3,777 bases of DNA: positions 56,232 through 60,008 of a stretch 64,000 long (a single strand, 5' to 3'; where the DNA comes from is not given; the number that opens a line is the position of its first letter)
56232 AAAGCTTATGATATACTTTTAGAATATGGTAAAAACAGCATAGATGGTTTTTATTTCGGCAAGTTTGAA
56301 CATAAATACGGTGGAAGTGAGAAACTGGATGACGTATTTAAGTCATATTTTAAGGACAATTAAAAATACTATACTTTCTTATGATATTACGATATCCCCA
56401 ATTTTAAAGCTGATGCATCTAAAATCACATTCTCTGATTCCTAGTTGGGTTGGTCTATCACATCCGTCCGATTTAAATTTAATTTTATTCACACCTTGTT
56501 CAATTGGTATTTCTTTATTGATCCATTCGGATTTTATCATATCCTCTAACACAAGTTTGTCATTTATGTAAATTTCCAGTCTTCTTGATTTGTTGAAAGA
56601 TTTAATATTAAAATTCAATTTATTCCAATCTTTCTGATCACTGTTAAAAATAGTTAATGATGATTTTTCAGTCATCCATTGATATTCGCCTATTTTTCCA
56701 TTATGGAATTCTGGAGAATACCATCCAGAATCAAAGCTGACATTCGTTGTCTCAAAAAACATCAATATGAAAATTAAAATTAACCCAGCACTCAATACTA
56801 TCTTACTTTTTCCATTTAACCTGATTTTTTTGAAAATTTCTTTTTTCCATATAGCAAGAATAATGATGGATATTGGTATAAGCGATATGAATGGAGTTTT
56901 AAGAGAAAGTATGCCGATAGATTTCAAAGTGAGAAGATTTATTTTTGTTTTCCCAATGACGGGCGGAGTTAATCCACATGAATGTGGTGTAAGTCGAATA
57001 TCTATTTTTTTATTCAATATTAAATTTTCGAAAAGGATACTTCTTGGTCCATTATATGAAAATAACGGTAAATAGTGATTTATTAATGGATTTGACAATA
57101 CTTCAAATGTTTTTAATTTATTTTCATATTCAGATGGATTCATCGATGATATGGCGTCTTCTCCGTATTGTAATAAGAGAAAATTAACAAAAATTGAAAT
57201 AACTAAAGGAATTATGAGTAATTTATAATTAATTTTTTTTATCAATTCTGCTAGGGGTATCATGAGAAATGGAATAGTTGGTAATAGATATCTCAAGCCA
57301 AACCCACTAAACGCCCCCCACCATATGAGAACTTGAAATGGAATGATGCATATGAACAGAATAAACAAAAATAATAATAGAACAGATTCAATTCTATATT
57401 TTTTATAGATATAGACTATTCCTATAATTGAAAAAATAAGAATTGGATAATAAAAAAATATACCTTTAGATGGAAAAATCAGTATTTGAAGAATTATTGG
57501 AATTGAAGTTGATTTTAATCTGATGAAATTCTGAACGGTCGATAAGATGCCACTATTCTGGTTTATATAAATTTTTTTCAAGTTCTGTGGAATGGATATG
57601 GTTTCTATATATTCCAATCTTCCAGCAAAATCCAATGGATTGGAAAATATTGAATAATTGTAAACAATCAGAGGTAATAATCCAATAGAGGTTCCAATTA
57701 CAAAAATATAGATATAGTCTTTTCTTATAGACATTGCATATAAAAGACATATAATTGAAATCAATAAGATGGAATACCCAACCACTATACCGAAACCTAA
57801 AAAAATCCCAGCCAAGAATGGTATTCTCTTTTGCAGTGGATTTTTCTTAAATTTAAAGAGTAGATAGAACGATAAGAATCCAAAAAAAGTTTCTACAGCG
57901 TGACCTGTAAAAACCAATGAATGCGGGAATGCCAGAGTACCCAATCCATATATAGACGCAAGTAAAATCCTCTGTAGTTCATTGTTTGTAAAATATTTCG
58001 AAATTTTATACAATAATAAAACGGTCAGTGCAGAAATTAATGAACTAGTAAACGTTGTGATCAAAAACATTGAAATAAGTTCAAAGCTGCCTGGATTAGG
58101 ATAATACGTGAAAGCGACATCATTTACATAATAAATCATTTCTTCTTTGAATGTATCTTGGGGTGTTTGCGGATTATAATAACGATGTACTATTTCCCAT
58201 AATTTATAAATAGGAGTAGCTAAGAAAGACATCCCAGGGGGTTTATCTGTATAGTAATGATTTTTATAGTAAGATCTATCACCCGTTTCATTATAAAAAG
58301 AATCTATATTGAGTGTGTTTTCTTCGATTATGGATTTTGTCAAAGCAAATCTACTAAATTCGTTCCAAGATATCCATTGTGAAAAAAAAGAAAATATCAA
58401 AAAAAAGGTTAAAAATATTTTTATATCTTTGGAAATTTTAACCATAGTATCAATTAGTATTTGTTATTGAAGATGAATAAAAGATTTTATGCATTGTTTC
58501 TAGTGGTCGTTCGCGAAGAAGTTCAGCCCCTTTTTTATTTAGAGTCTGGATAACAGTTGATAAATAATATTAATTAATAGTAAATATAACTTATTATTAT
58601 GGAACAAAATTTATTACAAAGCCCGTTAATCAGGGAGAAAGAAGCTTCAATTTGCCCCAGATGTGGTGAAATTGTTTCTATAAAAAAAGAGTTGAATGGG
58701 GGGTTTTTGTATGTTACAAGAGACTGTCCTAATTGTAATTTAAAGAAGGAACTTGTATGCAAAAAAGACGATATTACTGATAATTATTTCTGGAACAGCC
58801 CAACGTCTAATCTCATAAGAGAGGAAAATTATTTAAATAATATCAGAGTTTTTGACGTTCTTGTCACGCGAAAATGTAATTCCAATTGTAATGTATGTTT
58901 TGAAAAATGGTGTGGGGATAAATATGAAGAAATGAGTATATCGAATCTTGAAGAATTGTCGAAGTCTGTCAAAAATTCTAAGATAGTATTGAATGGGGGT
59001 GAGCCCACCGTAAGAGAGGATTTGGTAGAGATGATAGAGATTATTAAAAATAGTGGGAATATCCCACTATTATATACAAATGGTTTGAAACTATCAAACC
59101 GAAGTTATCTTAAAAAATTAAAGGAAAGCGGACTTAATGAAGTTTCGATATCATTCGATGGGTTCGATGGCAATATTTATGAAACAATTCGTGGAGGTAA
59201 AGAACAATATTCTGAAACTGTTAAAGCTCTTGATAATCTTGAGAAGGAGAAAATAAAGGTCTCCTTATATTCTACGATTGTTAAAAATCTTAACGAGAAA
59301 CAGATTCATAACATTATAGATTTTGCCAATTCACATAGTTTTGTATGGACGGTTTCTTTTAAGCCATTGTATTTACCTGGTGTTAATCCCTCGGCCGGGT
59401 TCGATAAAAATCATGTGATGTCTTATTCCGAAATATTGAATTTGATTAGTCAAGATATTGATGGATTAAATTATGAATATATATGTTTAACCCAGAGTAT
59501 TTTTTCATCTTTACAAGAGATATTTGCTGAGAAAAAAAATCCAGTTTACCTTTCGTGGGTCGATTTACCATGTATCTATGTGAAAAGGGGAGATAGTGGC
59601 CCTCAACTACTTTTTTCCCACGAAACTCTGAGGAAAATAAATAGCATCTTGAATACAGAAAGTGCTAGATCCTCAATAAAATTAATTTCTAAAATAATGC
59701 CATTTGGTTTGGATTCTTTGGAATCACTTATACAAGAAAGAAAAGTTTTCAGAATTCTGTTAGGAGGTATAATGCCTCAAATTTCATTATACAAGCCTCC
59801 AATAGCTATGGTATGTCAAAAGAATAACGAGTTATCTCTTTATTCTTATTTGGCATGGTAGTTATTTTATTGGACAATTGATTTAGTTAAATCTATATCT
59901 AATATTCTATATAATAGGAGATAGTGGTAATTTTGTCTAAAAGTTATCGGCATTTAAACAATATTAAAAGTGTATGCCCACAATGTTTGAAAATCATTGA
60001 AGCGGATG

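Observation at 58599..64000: Four tandem zinc-ribbon radical SAM genes, tentatively Tes/GDGT-MAS-like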

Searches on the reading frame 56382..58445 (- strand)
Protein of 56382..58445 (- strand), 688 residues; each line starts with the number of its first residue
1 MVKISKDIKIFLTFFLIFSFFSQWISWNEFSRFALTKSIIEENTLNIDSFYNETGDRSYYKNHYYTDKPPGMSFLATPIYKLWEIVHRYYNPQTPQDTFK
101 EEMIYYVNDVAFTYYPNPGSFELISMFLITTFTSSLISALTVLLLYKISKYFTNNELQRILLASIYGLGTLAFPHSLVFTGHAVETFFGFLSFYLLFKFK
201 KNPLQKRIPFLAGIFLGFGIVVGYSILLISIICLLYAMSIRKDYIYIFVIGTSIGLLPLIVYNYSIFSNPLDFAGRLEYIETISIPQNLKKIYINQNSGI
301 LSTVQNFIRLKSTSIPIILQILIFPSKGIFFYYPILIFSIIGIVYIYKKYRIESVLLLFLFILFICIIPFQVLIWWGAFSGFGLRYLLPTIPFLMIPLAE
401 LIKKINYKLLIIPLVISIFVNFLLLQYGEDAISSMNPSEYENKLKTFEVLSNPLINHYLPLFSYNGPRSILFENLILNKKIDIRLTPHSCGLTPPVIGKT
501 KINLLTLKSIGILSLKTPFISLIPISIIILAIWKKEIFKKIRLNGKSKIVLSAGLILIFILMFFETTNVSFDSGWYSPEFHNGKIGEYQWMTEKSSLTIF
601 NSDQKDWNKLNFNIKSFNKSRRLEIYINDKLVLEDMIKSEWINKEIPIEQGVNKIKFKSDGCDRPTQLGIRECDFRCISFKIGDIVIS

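Call 26: search_protein_families(library=pfam, proteins=[window:56382-58445:-], max_evalue=0.001)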
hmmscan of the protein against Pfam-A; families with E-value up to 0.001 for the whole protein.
window:56382-58445:- (688 aa): 0 families

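Call 31: search_protein_families(library=ncbifam, proteins=[window:56382-58445:-], max_evalue=0.00001)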
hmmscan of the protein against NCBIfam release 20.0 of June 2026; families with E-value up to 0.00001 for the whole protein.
window:56382-58445:- (688 aa): 1 family
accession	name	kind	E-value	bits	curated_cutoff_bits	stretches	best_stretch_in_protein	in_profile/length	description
NF047440.1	LA3751_2_3_fam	subfamily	2.3e-15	56.4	200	2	126-271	97-248/460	LA_3751/LA_3752 family putative glycosyltransferase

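Call 66: search_solved_structures(query=window:56382-58445:-, max_evalue=1)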
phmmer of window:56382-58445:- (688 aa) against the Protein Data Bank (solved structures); distinct sequences matched with E-value up to 1: 0.

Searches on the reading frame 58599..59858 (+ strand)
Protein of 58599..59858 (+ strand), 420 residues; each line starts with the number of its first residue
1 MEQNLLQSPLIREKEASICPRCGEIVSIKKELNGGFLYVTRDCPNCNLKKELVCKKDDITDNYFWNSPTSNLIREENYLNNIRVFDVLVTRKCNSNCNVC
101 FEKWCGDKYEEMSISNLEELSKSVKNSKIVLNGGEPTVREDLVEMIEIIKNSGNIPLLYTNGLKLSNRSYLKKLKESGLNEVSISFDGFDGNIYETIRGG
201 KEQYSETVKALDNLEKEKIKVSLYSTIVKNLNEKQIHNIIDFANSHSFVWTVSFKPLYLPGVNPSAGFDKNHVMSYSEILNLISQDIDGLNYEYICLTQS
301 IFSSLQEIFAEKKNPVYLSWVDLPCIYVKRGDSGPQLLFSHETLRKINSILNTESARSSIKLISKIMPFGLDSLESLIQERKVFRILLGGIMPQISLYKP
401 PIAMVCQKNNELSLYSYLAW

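Call 6: search_protein_families(library=pfam, proteins=[window:58599-59858:+], max_evalue=0.01)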
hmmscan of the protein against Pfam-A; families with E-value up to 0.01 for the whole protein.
window:58599-59858:+ (420 aa): 2 families
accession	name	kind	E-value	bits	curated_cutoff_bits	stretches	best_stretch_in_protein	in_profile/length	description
PF04055.27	Radical_SAM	-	4.1e-21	76.3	29.5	1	88-243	2-166/166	Radical SAM superfamily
PF13353.11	Fer4_12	-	0.0016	19.2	22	1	88-168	10-97/137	4Fe-4S single cluster domain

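Call 7: search_protein_families(library=ncbifam, proteins=[window:58599-59858:+], max_evalue=0.01)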
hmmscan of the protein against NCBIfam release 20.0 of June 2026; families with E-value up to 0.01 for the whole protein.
window:58599-59858:+ (420 aa): 52 families (the best 25 are shown)
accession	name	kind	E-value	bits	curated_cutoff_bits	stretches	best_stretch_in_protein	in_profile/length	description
NF045646.2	rSAM_Se_TrsS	equivalog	4.6e-39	134.2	490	1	89-289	92-297/441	radical SAM (seleno)protein TrsS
NF045702.1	rSAM_GDGT_ether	equivalog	3e-33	115.2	450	1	84-289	87-299/486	tetraether lipid synthase Tes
NF001199.0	PRK00164.2-1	equivalog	4.9e-25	88.3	231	1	76-249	5-181/308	GTP 3',8-cyclase MoaA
TIGR02668.1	moaA_archaeal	equivalog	9.4e-24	83.9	325.25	1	78-245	5-175/303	GTP 3',8-cyclase MoaA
TIGR02666.1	moaA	equivalog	1.7e-23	83.1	284.05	1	82-286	9-219/336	GTP 3',8-cyclase MoaA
TIGR04055.1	rSAM_NirJ2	equivalog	5.4e-21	75.5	500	1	90-245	7-163/326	putative heme d1 biosynthesis radical SAM protein NirJ2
TIGR04317.1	W_rSAM_matur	equivalog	2.9e-20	72.7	380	1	86-224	7-146/349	tungsten cofactor oxidoreductase radical SAM maturase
TIGR04546.1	rSAM_ahbC_deAc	equivalog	1.4e-19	70.2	650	1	89-247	45-204/390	12,18-didecarboxysiroheme deacetylase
TIGR04545.1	rSAM_ahbD_hemeb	equivalog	6.5e-19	68.6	500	1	89-245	6-164/339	heme b synthase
TIGR04054.1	rSAM_NirJ1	equivalog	3e-18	65.6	650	1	86-246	39-200/387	putative heme d1 biosynthesis radical SAM protein NirJ1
TIGR04303.1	GeoRSP_rSAM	equivalog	1.5e-17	64.2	400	1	89-247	11-168/325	GeoRSP system radical SAM/SPASM protein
NF050035.1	rSAM_WgK_link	exception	1.6e-17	63.6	650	1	78-238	4-167/367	radical SAM/SPASM peptide maturase WgkB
NF038332.1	rSAM_rare_HxsC4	exception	6.8e-17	61.6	500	1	86-247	17-185/335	radical SAM protein HxsC4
TIGR04347.1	pseudo_SAM_Halo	equivalog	7e-17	61.8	525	1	51-243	5-199/390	TIGR04347 family pseudo-SAM/SPASM protein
TIGR04051.1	rSAM_NirJ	equivalog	3.1e-16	59.3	515.45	1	89-246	8-166/354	heme d1 biosynthesis radical SAM protein NirJ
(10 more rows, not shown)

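Call 45: find_homologous_proteins(query=window:58599-59858:+, max_evalue=0.00001)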
Query window:58599-59858:+ (420 aa): 60 proteins with E <= 0.00001 among 7987 candidates.
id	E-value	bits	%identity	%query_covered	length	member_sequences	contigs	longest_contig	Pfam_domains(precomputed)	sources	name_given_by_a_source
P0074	1.9e-278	941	100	100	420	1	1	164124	PF04055.28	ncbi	-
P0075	1.4e-185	635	65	100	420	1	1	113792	PF04055.28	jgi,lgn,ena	-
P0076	3.2e-181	621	64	100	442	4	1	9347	PF04055.28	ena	-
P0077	1.2e-173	596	62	100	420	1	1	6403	PF04055.28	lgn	-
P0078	2.7e-169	581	62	99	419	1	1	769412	PF04055.28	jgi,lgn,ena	-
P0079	1.1e-165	570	60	97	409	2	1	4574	PF04055.28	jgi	jgi:molybdenum cofactor biosynthesis enzyme MoaA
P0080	1.2e-98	349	42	97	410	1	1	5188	PF23545.2,PF04055.28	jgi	jgi:uncharacterized radical SAM superfamily Fe-S cluster-containing enzyme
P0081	7.1e-96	340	43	92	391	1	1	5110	PF04055.28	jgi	jgi:molybdenum cofactor biosynthesis enzyme MoaA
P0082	8.6e-96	339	41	96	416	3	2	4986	PF04055.28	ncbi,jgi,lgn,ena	-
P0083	3.3e-95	337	41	97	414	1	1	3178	PF04055.28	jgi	-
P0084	2.0e-92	328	41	100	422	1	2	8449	PF04055.28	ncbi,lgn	ncbi:MAG: radical SAM protein [Candidatus Aenigmatarchaeota archaeon]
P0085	2.6e-71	259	44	71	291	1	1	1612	PF04055.28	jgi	-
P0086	8.5e-55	204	39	69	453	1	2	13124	PF23545.2,PF04055.28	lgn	-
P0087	5.5e-54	202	37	66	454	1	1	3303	PF23545.2,PF04055.28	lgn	-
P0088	1.1e-51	194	33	86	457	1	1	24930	PF23545.2,PF04055.28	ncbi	-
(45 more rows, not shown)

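Call 67: predict_structure(alignment_id=A4)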
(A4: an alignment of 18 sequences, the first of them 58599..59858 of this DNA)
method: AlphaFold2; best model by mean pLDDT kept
length: 420 residues; sequences in the alignment: 18
mean_pLDDT: 86.9   pTM: 0.89
mean pLDDT of the five models: 86.9, 82.4, 80.8, 80.8, 79.0
residues with pLDDT >= 90: 223; 70-90: 158; 50-70: 26; < 50: 13
segments of 3 or more residues with pLDDT < 50: 1-8, 418-420
pLDDT, mean of each block of 10 residues (from residue 1): 40 67 80 89 80 87 78 80 90 89 78 96 91 94 98 95 96 98 96 92 95 98 96 97 97 93 91 95 97 93 88 77 89 94 95 87 70 82 91 59 87 66
secondary structure, 60 per line:
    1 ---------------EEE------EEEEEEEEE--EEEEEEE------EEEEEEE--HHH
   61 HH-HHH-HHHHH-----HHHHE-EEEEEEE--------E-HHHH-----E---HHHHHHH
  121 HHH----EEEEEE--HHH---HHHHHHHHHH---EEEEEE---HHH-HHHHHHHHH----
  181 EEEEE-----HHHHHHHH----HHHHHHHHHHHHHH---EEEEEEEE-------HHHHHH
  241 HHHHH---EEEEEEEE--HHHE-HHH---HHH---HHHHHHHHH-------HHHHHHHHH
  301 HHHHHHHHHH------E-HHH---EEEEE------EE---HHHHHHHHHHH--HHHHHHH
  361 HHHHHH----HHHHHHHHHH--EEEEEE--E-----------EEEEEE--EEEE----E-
elements in order: E16-18 E25-33 E36-42 E49-55 H58-62 H68-72 H78-81 E84-90 H101-104 H114-123 E128-133 H142-151 E155-160 H168-176 E181-185 H191-198 H203-216 E220-227 H235-245 E249-256 H276-284 H292-310 E325-329 H341-351 H354-366 H371-380 E383-388 E403-408 E411-414

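Call 71: fold_search(model_id=the predicted structure, library=pdb)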
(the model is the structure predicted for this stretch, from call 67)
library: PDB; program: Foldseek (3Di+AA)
matches with E <= 10: 1608; with E <= 0.001: 134
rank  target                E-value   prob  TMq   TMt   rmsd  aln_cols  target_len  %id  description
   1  7tol                  7.0e-23  1.00  0.68  0.59   6.4       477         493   19  X-ray crystal structure of glycerol dibiphytanyl glycerol tetraether - macrocyclic archaeol synthase (GDGT-MAS) from Met (released 2022-08-31)
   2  7tom                  2.7e-22  1.00  0.67  0.58   7.0       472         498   19  X-ray crystal structure of glycerol dibiphytanyl glycerol tetraether - macrocyclic archaeol synthase (GDGT-MAS) from Met (released 2022-08-31)
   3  2fb2_B                1.1e-12  1.00  0.43  0.54  12.8       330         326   20  Structure of the MoaA Arg17/266/268/Ala triple mutant (released 2006-05-09)
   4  2fb2_A                2.4e-12  1.00  0.43  0.54  14.1       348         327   20  Structure of the MoaA Arg17/266/268/Ala triple mutant (released 2006-05-09)
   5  1tv7_B                2.2e-11  1.00  0.40  0.50   5.5       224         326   24  Structure of the S-adenosylmethionine dependent Enzyme MoaA (released 2004-08-31)
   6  1tv7_A                2.8e-11  1.00  0.43  0.53  14.0       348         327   20  Structure of the S-adenosylmethionine dependent Enzyme MoaA (released 2004-08-31)
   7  7vob                  3.8e-09  1.00  0.40  0.51   3.5       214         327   16  The crystal structure of a Radical SAM Enzyme BlsE involved in the Biosynthesis of Blasticidin S (released 2022-05-04)
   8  6y1x_A                4.5e-09  1.00  0.38  0.60   6.4       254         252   19  X-ray structure of the radical SAM protein NifB, a key nitrogenase maturating enzyme (released 2020-06-17)
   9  7jmb_A                5.4e-09  1.00  0.40  0.62   5.2       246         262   19  Crystal structure of Nitrogenase iron-molybdenum cofactor biosynthesis enzyme NifB from Methanothermobacter thermautot (released 2020-10-28)
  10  9dfw_B                9.2e-09  1.00  0.39  0.54   4.1       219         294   19  X-ray crystal structure of an engineered Viperin-like enzyme from T. virens with bound CTP and SAM (released 2025-02-12)
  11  3cix                  1.2e-08  1.00  0.41  0.49   6.3       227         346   16  X-RAY structure of the [FeFe]-hydrogenase maturase HydE from thermotoga maritima in complex with thiocyanate (released 2008-04-08)
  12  6q2p_B                1.2e-08  1.00  0.40  0.56   3.4       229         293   17  Crystal structure of mouse viperin bound to cytidine triphosphate and S-adenosylhomocysteine (released 2020-01-22)
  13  9dgw_C                1.3e-08  1.00  0.39  0.57   4.1       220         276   21  X-ray crystal structure of the Viperin-like enzyme from T. virens with bound CTP and SAM (released 2025-02-12)
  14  5ff2                  1.5e-08  1.00  0.40  0.48   6.4       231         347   17  HydE from T. maritima in complex with (2R,4R)-TDA (released 2016-04-06)
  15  8qmk                  2.0e-08  1.00  0.41  0.47   6.3       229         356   16  Enzymatically-produced complex-B bound TmHydE structure (released 2023-11-22)
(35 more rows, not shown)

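Call 89: find_encoding_contigs(protein=P0074, flank=10000, max_places=2)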
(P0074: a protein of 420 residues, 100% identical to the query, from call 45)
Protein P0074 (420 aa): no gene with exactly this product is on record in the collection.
